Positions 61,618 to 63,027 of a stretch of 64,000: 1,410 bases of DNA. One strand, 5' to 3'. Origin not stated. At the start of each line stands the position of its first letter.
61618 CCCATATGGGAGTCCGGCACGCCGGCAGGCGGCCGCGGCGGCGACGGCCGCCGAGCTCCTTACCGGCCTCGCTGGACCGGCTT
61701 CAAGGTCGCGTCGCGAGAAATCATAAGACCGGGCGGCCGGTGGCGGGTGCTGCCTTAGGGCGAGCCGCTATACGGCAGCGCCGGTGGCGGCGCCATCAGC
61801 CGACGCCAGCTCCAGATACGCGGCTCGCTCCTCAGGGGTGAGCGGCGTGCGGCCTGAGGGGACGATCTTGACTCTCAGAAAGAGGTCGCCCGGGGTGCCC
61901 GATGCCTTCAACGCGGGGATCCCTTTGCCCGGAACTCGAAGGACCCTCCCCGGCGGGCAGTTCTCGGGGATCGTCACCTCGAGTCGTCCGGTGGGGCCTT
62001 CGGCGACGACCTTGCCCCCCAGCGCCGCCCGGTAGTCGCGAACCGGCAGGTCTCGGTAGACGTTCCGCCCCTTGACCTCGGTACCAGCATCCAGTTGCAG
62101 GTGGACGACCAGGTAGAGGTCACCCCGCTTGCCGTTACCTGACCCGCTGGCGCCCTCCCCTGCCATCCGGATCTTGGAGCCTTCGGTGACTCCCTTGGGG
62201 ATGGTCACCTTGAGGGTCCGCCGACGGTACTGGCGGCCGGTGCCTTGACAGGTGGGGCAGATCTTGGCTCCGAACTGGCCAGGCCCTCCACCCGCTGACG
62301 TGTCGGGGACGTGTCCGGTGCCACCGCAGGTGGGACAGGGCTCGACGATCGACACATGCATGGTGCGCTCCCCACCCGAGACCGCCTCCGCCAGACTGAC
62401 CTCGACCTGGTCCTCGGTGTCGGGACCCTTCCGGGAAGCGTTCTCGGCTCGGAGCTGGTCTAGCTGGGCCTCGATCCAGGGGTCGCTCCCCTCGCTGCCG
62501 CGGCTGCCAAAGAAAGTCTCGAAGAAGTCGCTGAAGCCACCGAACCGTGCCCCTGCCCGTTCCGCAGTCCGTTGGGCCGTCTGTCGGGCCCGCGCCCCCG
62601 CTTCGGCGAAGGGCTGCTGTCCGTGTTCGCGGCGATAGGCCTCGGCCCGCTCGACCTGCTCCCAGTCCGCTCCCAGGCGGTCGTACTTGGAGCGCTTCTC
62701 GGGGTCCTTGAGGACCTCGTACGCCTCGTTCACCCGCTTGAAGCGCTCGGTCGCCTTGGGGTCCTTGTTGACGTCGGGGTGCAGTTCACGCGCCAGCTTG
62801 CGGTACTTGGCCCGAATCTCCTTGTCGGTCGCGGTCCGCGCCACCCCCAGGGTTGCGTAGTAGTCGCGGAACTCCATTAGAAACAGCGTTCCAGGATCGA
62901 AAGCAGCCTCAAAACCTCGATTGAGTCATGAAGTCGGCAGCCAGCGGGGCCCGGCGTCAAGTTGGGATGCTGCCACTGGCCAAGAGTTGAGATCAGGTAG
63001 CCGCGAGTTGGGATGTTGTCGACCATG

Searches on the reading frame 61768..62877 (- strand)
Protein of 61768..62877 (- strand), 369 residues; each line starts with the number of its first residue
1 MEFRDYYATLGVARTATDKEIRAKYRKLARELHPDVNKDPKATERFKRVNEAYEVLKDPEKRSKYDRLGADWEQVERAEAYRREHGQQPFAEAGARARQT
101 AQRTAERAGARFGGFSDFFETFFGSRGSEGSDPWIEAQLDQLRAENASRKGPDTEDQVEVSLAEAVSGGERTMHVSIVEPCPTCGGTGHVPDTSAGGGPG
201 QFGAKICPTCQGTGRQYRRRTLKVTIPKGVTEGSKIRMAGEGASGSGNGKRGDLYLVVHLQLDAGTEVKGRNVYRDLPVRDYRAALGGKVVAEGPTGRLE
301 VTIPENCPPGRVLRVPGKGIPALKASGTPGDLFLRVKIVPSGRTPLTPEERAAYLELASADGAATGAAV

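Call 20: search_protein_families(library=pfam, proteins=[window:61768-62877:-])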
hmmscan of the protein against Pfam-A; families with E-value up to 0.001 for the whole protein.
window:61768-62877:- (369 aa): 4 families
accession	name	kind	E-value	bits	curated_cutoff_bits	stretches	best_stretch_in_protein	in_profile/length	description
PF01556.23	DnaJ_C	-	2.8e-33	115.6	26.6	1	157-339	4-150/152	DnaJ C terminal domain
PF00226.36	DnaJ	-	2.5e-26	92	27.8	1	5-66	1-63/63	DnaJ domain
PF21002.2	TMEM106_N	-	0.00014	22.8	24.5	0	206-215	56-65/91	Transmembrane protein 106 N-terminal region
PF00684.25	DnaJ_CXXCXGXG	-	0.00055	20.6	32.7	0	177-218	14-55/65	DnaJ central domain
